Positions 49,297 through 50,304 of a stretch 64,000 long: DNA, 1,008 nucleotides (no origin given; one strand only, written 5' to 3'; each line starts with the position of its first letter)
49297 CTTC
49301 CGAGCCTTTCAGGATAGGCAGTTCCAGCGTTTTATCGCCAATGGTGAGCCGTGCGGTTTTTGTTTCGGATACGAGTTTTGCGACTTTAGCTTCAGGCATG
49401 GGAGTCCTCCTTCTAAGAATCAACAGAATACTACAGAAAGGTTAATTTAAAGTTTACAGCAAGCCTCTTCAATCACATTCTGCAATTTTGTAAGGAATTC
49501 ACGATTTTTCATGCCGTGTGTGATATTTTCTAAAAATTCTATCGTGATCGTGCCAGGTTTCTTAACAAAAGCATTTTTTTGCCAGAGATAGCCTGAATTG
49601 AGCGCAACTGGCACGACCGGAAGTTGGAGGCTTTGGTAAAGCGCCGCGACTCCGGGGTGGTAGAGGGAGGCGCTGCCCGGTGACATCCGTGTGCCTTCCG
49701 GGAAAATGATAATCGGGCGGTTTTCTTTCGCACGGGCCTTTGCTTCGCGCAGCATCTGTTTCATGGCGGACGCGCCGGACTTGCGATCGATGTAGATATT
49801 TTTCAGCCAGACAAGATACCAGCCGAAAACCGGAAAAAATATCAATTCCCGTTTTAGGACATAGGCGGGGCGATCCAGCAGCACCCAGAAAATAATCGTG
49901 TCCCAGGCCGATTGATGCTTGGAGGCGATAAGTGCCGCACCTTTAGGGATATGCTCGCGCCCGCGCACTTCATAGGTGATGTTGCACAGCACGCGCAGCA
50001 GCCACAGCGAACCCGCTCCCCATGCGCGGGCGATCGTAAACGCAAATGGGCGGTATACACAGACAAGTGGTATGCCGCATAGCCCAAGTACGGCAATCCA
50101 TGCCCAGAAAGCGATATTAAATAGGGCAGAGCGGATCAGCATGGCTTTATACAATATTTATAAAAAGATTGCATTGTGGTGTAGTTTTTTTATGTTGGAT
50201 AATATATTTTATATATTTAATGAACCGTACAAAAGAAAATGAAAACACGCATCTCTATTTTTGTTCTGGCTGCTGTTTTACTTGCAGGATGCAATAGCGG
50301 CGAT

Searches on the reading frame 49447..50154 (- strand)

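Call 3: search_protein_families(library=pfam, proteins=[window:49447-50154:-], max_evalue=0.1)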
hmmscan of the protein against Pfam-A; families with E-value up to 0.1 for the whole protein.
window:49447-50154:- (235 aa): 1 family
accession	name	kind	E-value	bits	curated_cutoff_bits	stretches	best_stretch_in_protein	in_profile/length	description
PF01553.26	Acyltransferase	-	8.8e-25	87.5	23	1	62-185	3-131/132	Acyltransferase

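Call 4: search_protein_families(library=ncbifam, proteins=[window:49447-50154:-], max_evalue=0.1)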
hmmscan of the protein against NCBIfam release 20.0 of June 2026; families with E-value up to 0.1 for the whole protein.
window:49447-50154:- (235 aa): 9 families
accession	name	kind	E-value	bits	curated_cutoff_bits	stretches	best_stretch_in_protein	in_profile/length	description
TIGR00530.1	AGP_acyltrn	subfamily_domain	4.4e-22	78.2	102.95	1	62-185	5-129/130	1-acylglycerol-3-phosphate O-acyltransferase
NF006386.0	PRK08633.1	equivalog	4.9e-11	41.1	1221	1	52-192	418-556/1147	acyl-[ACP]--phospholipid O-acyltransferase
NF052553.1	LyOrLpactfOlsABRUA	equivalog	4e-10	39.3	300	1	16-156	10-147/263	lyso-ornithine lipid O-acyltransferase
NF010621.0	PRK14014.1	domain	3.7e-09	36.1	186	1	35-133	49-152/301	acetyltransferase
NF058536.1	LPAAT_acyl_YihG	equivalog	9.9e-09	34.9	260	1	31-136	40-150/290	1-acylglycerol-3-phosphate O-acyltransferase, YihG family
NF011593.0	PRK15018.1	equivalog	2.9e-07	30.5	501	1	70-187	63-181/245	1-acylglycerol-3-phosphate O-acyltransferase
NF052552.1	LyOrLpactfOlsARHOCB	equivalog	4.1e-06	26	300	1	23-156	43-167/271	lyso-ornithine lipid O-acyltransferase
NF005291.0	PRK06814.1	equivalog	5.5e-05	21.3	1349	1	53-186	435-564/1140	acyl-[ACP]--phospholipid O-acyltransferase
NF005959.0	PRK08043.1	equivalog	0.00071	17.9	886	1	52-188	5-140/719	bifunctional acyl-ACP--phospholipid O-acyltransferase/long-chain-fatty-acid--ACP ligase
